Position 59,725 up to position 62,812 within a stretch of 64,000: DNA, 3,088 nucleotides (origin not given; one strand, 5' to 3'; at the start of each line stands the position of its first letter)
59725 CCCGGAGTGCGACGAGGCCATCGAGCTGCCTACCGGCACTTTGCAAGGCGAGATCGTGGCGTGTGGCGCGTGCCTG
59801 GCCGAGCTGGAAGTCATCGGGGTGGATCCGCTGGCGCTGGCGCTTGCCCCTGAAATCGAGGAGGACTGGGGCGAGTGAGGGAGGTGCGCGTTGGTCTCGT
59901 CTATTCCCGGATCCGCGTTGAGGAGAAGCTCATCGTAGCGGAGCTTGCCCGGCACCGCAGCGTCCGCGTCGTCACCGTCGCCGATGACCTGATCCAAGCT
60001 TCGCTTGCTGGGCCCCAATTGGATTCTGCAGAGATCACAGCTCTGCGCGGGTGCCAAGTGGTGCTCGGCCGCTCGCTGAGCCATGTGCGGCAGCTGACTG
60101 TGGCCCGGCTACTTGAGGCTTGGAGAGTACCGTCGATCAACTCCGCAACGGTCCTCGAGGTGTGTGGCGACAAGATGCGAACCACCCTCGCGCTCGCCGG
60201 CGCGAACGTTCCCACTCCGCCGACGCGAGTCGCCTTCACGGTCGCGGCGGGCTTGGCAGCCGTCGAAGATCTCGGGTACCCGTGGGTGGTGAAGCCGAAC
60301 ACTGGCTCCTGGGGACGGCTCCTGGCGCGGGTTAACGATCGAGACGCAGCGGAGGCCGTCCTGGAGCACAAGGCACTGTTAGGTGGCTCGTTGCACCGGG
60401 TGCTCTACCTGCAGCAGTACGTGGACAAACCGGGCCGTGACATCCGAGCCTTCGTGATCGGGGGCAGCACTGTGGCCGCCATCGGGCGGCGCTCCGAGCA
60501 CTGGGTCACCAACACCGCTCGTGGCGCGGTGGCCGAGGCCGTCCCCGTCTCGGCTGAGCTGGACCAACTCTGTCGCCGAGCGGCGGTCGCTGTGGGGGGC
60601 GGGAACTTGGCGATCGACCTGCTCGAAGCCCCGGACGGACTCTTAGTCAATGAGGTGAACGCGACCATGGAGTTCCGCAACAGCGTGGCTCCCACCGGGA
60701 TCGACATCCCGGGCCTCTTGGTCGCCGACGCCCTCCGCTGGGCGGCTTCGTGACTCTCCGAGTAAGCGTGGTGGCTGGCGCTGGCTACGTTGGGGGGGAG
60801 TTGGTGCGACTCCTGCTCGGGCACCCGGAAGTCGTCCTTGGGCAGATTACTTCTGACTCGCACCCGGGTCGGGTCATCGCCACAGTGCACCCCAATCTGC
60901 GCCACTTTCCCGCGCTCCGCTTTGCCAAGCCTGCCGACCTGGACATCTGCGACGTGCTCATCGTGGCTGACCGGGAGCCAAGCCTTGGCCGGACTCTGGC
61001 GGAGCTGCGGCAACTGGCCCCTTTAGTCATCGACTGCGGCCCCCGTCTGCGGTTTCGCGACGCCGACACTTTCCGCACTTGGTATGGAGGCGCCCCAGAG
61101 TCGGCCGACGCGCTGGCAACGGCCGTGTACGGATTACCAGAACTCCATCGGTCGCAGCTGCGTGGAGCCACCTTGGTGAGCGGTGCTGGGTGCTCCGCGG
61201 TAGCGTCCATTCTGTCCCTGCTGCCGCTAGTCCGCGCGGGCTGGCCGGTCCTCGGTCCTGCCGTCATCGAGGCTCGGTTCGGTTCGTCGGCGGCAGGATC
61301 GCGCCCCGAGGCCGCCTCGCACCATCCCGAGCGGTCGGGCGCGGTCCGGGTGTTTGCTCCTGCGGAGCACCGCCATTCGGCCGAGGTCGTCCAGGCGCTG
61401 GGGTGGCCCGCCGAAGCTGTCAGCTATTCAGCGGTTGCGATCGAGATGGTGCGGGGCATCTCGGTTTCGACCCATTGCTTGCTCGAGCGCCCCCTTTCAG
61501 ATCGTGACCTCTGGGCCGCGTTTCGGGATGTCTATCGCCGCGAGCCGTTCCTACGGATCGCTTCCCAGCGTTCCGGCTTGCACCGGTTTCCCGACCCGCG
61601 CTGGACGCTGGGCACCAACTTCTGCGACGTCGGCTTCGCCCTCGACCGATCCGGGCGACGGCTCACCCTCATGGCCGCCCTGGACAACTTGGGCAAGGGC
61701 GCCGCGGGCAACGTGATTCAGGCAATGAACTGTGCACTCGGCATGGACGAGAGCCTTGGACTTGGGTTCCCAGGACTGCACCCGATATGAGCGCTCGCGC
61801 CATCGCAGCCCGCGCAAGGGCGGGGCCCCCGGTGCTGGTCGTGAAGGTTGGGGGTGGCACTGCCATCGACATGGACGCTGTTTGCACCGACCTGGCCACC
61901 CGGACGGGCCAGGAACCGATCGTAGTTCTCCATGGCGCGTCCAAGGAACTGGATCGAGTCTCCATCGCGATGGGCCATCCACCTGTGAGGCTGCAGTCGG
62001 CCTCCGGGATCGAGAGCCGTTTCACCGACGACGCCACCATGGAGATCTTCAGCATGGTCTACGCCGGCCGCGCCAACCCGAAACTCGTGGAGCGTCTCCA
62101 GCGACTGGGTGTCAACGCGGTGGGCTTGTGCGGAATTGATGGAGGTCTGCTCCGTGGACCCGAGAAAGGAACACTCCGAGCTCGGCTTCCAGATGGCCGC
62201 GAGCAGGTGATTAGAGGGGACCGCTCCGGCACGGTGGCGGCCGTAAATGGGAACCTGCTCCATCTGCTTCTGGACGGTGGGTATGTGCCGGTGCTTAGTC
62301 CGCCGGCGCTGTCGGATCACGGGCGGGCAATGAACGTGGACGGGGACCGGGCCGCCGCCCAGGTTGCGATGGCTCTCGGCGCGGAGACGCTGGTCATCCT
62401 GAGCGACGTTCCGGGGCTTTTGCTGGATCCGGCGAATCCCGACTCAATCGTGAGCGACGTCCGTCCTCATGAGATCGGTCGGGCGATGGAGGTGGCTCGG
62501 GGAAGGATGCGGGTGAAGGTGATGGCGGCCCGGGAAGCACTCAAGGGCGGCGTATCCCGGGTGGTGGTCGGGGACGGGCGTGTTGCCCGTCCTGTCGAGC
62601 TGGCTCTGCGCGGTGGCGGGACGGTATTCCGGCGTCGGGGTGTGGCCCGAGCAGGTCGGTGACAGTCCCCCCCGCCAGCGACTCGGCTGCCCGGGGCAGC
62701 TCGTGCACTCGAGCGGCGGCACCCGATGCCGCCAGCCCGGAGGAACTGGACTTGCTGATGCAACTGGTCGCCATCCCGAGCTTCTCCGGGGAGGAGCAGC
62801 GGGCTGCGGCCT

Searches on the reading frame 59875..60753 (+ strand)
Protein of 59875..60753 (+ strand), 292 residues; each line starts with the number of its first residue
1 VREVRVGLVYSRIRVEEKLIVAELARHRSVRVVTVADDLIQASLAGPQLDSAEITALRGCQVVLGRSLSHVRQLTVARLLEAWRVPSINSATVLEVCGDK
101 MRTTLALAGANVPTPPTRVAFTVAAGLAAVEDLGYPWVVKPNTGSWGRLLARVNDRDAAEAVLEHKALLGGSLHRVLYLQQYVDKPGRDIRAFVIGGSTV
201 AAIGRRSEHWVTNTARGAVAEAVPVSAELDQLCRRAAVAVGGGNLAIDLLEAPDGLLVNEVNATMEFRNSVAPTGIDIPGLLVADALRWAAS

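Call 8: search_protein_families(library=ncbifam, proteins=[window:59875-60753:+])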
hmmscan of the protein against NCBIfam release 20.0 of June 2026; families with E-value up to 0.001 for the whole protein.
window:59875-60753:+ (292 aa): 18 families
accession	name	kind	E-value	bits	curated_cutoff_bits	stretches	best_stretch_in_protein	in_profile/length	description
TIGR02144.1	LysX_arch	equivalog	1.8e-87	293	275.6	1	6-290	1-279/281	lysine biosynthesis protein LysX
TIGR00768.1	rimK_fam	subfamily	6.3e-73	245.5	143.4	1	6-284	2-274/276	RimK family alpha-L-glutamate ligase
NF040720.1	MptN_Meth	equivalog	4.1e-37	127.8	350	1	62-270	64-274/291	tetrahydromethanopterin:alpha-L-glutamate ligase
TIGR04356.1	grasp_GAK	hypoth_equivalog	3.3e-20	72.4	300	1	69-283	69-280/287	GAK system ATP-grasp enzyme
NF007764.0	PRK10446.1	equivalog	4.1e-16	59.1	331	1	86-283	86-283/300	30S ribosomal protein S6--L-glutamate ligase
TIGR04443.1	F420_CofF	equivalog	1.5e-11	43.9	300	1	76-264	69-257/283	coenzyme gamma-F420-2:alpha-L-glutamate ligase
TIGR02068.2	cya_phycin_syn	equivalog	6.5e-10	37.6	850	1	90-212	204-321/862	cyanophycin synthetase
NF010623.0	PRK14016.1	subfamily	7e-10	37.7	877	1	92-223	207-332/871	cyanophycin synthetase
NF002563.0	PRK02186.1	subfamily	1.1e-08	33.8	625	1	77-187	86-192/890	argininosuccinate lyase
NF009402.0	PRK12767.1-1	equivalog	1.6e-08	33.8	218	1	87-263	103-274/329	carbamoyl phosphate synthase-like protein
TIGR03103.1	trio_acet_GNAT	equivalog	3.8e-07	29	569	1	87-247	285-433/547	N-acetylglutaminylglutamine synthetase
TIGR01161.1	purK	equivalog_domain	7.4e-06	25.5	318.4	1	28-163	32-164/362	5-(carboxyamino)imidazole ribonucleotide synthase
NF002378.0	PRK01372.1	subfamily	1e-05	24.5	243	1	78-203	78-197/305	D-alanine--D-alanine ligase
NF009405.0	PRK12767.1-4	equivalog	1.9e-05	23.8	390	1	86-163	99-173/320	carbamoyl phosphate synthase-like protein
NF006406.0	PRK08654.1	equivalog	4.9e-05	22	739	1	91-197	107-216/499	acetyl-CoA carboxylase biotin carboxylase subunit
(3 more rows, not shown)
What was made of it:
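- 59875..60753 (+): lysX (ATP-grasp ligase). TIGR02144, 293 bits, above its cut-off of 275.6 (call 8).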

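Call 16: find_related_loci(query=window:59875-60753:+, collection=genome_contigs, flank=3000)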
Query window:59875-60753:+ (292 aa) in genome_contigs; peptide patterns used: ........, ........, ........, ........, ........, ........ (x = any residue, [..] = any of these).
315 stretches matched a pattern; 220 encode a relative of the query (tblastn E <= 1e-3); the best 80 are kept; 80 distinct loci.
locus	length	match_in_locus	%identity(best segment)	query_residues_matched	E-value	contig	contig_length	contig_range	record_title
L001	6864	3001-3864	68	3-290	8e-125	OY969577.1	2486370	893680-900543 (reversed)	MAG: Candidatus Dormibacteraeota bacterium isolate MFD10064.bin.c.3 genome assembly, chromosome: 1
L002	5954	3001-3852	73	4-287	9e-120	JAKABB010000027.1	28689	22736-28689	MAG: bacterium isolate WH2.bin132 NODE_2588_length_28689_cov_2.906694, whole genome shotgun sequence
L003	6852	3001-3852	66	1-284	4e-114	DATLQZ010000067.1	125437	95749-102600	MAG TPA_asm: Candidatus Dormiibacterota bacterium isolate SMAG_U13891 k141_1040905, whole genome shotgun sequence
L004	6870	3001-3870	66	3-292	5e-112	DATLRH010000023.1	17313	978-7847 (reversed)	MAG TPA_asm: Candidatus Dormiibacterota bacterium isolate SMAG_U13899 k141_1084993, whole genome shotgun sequence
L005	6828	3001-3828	57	4-283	4e-95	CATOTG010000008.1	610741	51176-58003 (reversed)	MAG: uncultured Thermoanaerobaculia bacterium isolate 2de50437-b26d-4e32-99b7-ac34be852a58 genome assembly, contig: cont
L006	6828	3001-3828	57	4-283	6e-95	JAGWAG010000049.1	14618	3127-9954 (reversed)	MAG: Acidobacteria bacterium isolate 277c_1 scaffold_6446, whole genome shotgun sequence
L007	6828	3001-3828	56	4-283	6e-94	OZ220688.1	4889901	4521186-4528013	MAG: Thermoanaerobaculia bacterium isolate 17c936d4-adfa-4882-ba3e-7fd0bc385902 genome assembly, chromosome: 1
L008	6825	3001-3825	57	6-291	6e-94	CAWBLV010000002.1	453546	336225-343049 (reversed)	MAG: Candidatus Dormibacteraeota bacterium isolate MFD05705.bin.2.4 genome assembly, contig: contig_21732, whole genome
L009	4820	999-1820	54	2-283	2e-93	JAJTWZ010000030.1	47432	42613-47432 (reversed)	MAG: Blastocatellia bacterium isolate DTUACD2 30-Genome20, whole genome shotgun sequence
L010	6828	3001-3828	58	2-283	3e-93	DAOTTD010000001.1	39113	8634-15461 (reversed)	MAG TPA_asm: Ktedonobacteraceae bacterium isolate B30_77 k127_2776436, whole genome shotgun sequence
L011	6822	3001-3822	56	4-283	3e-93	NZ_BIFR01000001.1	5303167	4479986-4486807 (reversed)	Tengunoibacter tsumagoiensis strain Uno3 sequence1, whole genome shotgun sequence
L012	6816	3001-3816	56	6-288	6e-93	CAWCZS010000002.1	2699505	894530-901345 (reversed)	MAG: Candidatus Dormibacteraeota bacterium isolate MFD01716.bin.2.17 genome assembly, contig: contig_18889, whole genome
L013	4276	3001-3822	57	4-283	1e-92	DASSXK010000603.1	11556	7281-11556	MAG TPA_asm: Ktedonobacteraceae bacterium isolate SMAG_U648 k141_1429028, whole genome shotgun sequence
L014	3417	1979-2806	58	2-283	1e-93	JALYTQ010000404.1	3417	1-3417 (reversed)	MAG: Chloroflexota bacterium isolate LIV bin34 SD1462_NODE_10546_length_3417_cov_1.013678, whole genome shotgun sequence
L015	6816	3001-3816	56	6-288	3e-92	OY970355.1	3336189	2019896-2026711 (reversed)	MAG: Candidatus Dormibacteraeota bacterium isolate MFD10064.bin.c.1 genome assembly, chromosome: 1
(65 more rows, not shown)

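Call 74: find_encoding_contigs(protein=window:59875-60753:+, flank=10000, max_places=3)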
Protein window:59875-60753:+ (292 aa): 7 contigs read that carry it; 3 places shown.
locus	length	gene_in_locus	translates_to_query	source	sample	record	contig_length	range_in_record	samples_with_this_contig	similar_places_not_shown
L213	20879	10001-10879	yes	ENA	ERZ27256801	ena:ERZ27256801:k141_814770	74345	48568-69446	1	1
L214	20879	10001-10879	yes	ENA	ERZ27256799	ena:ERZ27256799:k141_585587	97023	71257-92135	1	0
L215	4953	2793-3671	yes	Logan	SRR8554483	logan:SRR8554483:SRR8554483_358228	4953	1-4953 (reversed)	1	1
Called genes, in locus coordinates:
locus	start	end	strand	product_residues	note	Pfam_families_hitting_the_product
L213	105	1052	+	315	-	PF01370:Epimerase, PF16363:GDP_Man_Dehyd, PF04321:RmlD_sub_bind (weak)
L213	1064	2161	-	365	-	PF01370:Epimerase (weak)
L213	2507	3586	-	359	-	PF01717:Meth_synt_2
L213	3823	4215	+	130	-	PF00392:GntR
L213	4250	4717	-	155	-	-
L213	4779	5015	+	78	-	-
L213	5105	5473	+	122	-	PF26999:ABC-2_memb_rel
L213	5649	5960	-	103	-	-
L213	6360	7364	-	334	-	PF12697:Abhydrolase_6, PF12146:Hydrolase_4 (weak)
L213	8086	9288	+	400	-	PF00202:Aminotran_3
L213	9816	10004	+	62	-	PF21344:Zn_ribbon_LysW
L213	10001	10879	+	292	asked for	PF22626:LysX_preATP_grasp, PF08443:RimK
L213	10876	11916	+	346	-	PF01118:Semialdhyde_dh, PF02774:Semialdhyde_dhC, PF22698:Semialdhyde_dhC_1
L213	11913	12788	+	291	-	PF00696:AA_kinase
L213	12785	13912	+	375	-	PF01546:Peptidase_M20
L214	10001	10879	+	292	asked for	PF22626:LysX_preATP_grasp, PF08443:RimK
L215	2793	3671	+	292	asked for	PF22626:LysX_preATP_grasp, PF08443:RimK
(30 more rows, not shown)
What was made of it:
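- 59690..59878 (+): lysW (carrier protein, C-terminal EDWGE); an alternative start is ATG 59705. Pfam Zn_ribbon_LysW (call 74).
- On LysW-mediated alpha-aminoadipate lysine pathway cluster: Downstream of lysK the genes are on the other strand and unrelated (call 74).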

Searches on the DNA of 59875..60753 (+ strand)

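Call 19: search_rna_families(sources=[L001, L002, L003, L004, L008, L010, L011, L013, L018, L020, L025, L027, L028, L042, L053, L062, L065, L071, L078, L080], threshold=gathering)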
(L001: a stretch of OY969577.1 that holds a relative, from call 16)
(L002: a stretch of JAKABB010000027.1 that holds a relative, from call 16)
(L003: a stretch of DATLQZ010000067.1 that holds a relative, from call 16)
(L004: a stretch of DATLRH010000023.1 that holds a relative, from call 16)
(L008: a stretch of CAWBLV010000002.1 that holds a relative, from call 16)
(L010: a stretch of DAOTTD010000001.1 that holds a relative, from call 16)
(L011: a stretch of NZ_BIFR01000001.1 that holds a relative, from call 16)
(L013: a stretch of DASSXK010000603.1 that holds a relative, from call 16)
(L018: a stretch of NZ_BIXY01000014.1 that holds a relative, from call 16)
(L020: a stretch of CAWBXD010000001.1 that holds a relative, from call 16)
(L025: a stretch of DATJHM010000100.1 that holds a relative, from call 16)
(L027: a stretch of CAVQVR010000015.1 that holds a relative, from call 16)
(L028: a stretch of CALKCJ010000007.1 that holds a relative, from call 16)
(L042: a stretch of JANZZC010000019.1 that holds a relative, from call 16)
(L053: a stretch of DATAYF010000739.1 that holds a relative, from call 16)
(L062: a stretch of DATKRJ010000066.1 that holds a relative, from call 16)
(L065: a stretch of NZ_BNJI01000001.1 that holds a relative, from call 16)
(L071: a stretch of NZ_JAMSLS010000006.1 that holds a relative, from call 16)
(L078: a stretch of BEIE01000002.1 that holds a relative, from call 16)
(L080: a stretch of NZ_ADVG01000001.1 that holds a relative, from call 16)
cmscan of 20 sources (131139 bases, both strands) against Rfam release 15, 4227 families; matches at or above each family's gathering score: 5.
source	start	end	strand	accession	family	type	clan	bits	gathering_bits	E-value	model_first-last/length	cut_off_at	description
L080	2014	2289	+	RF00230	T-box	Cis-reg; leader;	-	94.7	93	3.7e-19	1-219/219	no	T-box leader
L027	1316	1388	-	RF00005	tRNA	Gene; tRNA;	CL00001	61.7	29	1.2e-10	1-71/71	no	tRNA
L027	1684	1756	-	RF00005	tRNA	Gene; tRNA;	CL00001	60.3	29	2.9e-10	1-71/71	no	tRNA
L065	255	327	+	RF00005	tRNA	Gene; tRNA;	CL00001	54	29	1.6e-08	1-71/71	no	tRNA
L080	308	380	+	RF00005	tRNA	Gene; tRNA;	CL00001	54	29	1.6e-08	1-71/71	no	tRNA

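Call 20: search_rna_families(sources=[L001, L002, L003, L004, L028, L042, L080, L010, L014, L073, L069, L011], threshold=evalue, max_evalue=0.01, show_alignments=10)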
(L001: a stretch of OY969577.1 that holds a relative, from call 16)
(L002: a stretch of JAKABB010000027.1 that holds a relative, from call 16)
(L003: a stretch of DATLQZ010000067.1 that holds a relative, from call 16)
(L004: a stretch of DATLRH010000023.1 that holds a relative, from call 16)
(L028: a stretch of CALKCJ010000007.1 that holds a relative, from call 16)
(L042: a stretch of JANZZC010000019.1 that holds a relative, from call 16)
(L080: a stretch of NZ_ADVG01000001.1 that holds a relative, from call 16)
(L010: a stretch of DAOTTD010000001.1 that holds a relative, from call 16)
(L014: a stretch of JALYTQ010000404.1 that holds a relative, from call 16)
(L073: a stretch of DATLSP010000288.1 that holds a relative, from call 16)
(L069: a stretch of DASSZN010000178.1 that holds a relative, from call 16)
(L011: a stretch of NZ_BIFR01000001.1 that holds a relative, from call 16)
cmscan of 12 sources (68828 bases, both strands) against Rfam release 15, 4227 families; matches with E-value up to 0.01: 15.
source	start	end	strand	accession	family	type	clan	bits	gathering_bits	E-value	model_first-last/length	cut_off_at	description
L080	2014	2289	+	RF00230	T-box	Cis-reg; leader;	-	94.7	93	1.9e-19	1-219/219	no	T-box leader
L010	2486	2725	+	RF00230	T-box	Cis-reg; leader;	-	92.5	93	6.8e-19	1-219/219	no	T-box leader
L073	590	861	+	RF00230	T-box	Cis-reg; leader;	-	92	93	9.4e-19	1-219/219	no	T-box leader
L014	1250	1570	+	RF00230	T-box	Cis-reg; leader;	-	78.3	93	3.3e-15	1-219/219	no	T-box leader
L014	893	1179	+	RF00230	T-box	Cis-reg; leader;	-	75.3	93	1.9e-14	1-219/219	no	T-box leader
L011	2470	2731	+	RF00230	T-box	Cis-reg; leader;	-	69.8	93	4.8e-13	1-219/219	no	T-box leader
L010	2065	2419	+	RF00230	T-box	Cis-reg; leader;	-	69.5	93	5.8e-13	1-219/219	no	T-box leader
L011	2080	2376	+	RF00230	T-box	Cis-reg; leader;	-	69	93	7.7e-13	1-219/219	no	T-box leader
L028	2400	2655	+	RF00230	T-box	Cis-reg; leader;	-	67.7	93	1.7e-12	1-219/219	no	T-box leader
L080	2358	2632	+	RF00230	T-box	Cis-reg; leader;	-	65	93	8.5e-12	1-219/219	no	T-box leader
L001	2192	2457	+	RF00230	T-box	Cis-reg; leader;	-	62.5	93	3.7e-11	1-219/219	no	T-box leader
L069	2363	2632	+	RF00230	T-box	Cis-reg; leader;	-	62.5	93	3.7e-11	1-219/219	no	T-box leader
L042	362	614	+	RF00230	T-box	Cis-reg; leader;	-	54.9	93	3.5e-09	1-219/219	no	T-box leader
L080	308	380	+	RF00005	tRNA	Gene; tRNA;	CL00001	54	29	8.3e-09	1-71/71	no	tRNA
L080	1831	1904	+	RF04164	MIR1507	Gene; miRNA;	-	37.7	73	3.9e-05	1-107/107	no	MIR1507 microRNA precursor family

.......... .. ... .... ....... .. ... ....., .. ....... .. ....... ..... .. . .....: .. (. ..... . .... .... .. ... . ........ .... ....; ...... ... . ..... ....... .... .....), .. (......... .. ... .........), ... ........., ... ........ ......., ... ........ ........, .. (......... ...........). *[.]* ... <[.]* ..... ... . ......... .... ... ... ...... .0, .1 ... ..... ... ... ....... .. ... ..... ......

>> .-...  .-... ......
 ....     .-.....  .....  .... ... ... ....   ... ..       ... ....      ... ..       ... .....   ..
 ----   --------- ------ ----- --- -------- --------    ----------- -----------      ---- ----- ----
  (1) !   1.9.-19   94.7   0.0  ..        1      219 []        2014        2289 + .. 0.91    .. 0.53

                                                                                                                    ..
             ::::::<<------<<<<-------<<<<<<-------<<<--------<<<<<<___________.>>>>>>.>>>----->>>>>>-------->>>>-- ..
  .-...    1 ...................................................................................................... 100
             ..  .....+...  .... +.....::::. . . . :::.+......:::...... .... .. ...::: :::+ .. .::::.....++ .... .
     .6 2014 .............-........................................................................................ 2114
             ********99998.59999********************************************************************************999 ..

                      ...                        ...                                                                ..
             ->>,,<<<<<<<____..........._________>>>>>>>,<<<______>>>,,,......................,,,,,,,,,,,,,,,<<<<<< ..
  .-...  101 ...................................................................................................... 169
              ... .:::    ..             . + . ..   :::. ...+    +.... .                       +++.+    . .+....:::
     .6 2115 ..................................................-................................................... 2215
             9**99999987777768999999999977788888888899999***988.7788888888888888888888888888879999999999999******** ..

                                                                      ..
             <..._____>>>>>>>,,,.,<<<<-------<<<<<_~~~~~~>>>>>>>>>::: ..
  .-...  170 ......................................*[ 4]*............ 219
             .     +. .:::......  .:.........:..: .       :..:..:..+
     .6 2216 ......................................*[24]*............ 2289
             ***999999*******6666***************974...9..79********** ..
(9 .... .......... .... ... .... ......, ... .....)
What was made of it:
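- On T-box leader (Rfam RF00230): Homologous Chloroflexota leaders score 55-95 bits and one passes the threshold (calls 19, 20).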

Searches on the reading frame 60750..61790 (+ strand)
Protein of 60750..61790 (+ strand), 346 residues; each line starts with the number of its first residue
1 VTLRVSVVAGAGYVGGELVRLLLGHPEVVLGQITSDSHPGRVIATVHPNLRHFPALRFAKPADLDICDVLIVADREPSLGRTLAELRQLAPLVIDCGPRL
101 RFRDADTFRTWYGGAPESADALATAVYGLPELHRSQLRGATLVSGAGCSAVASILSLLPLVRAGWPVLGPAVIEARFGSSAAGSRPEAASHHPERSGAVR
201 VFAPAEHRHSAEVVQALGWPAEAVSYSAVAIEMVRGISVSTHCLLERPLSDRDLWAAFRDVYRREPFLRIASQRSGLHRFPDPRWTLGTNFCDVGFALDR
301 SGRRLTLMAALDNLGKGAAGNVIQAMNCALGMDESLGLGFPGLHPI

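Call 8: search_protein_families(library=ncbifam, proteins=[window:60750-61790:+])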
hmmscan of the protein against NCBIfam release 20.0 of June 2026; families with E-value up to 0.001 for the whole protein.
window:60750-61790:+ (346 aa): 2 families
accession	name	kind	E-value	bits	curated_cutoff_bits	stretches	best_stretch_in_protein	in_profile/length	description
TIGR01850.1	argC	equivalog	3.1e-85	286.4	233.6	1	4-345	2-345/345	N-acetyl-gamma-glutamyl-phosphate reductase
TIGR01851.1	argC_other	equivalog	5.8e-19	68.5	229.85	1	126-332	90-310/310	N-acetyl-gamma-glutamyl-phosphate reductase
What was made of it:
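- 60750..61790 (+): lysY (ArgC-type reductase). TIGR01850, 286 bits (call 8).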

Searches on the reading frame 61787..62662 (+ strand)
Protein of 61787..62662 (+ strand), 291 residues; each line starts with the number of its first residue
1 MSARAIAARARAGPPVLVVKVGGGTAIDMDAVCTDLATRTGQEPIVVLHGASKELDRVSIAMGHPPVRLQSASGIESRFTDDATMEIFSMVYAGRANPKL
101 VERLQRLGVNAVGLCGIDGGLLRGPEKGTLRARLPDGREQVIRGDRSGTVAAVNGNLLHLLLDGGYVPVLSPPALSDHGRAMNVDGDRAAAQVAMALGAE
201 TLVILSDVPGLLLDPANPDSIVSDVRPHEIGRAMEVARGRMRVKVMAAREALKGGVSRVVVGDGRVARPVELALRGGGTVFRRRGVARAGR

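Call 8: search_protein_families(library=ncbifam, proteins=[window:61787-62662:+])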
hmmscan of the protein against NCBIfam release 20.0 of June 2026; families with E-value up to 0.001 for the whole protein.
window:61787-62662:+ (291 aa): 14 families
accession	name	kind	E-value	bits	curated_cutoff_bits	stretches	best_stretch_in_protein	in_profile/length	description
NF010659.0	PRK14058.1-1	equivalog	6.4e-100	333.7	223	1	17-281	2-266/267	[LysW]-aminoadipate kinase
NF010661.0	PRK14058.1-3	equivalog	1.2e-72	244.4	251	1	16-286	2-275/283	acetylglutamate/acetylaminoadipate kinase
TIGR00761.1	argB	equivalog_domain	2.8e-54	184.1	151.3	1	17-261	2-231/231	acetylglutamate kinase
NF010662.0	PRK14058.1-4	equivalog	4.3e-45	153.9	194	1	17-281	2-261/264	[LysW]-aminoadipate/[LysW]-glutamate kinase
NF010660.0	PRK14058.1-2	equivalog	6.8e-34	117.8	241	1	18-262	3-240/249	[LysW]-aminoadipate/[LysW]-glutamate kinase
TIGR01890.1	N-Ac-Glu-synth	equivalog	1e-12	47.8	202.85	1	45-261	51-254/429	amino-acid N-acetyltransferase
NF003386.0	PRK04531.1-1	equivalog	1.2e-09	37.6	417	1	18-255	45-263/442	acetylglutamate kinase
NF003641.0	PRK05279.1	equivalog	2.9e-09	36.3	344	1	135-259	138-264/441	amino-acid N-acetyltransferase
NF009008.0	PRK12354.1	subfamily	9e-09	34.9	361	1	161-263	180-282/308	carbamate kinase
NF003387.0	PRK04531.1-2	equivalog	9.2e-09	34.2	426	1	18-214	40-217/441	acetylglutamate kinase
TIGR01092.1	P5CS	equivalog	4e-07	28.6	796.75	1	181-282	164-274/715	delta l-pyrroline-5-carboxylate synthetase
TIGR01027.1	proB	equivalog_domain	1.2e-06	27.9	186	1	185-266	144-235/363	glutamate 5-kinase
TIGR00746.1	arcC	equivalog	2.8e-06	26.6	358.25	1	155-261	180-289/309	carbamate kinase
NF000338.1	fomA_AB016934.1.gene6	equivalog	0.00017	20.8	550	1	151-228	113-192/266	fosfomycin resistance kinase FomA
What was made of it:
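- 61787..62662 (+): lysZ ([LysW]-aminoadipate kinase). NF010659, 333.7 bits, above its cut-off of 223 (call 8).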
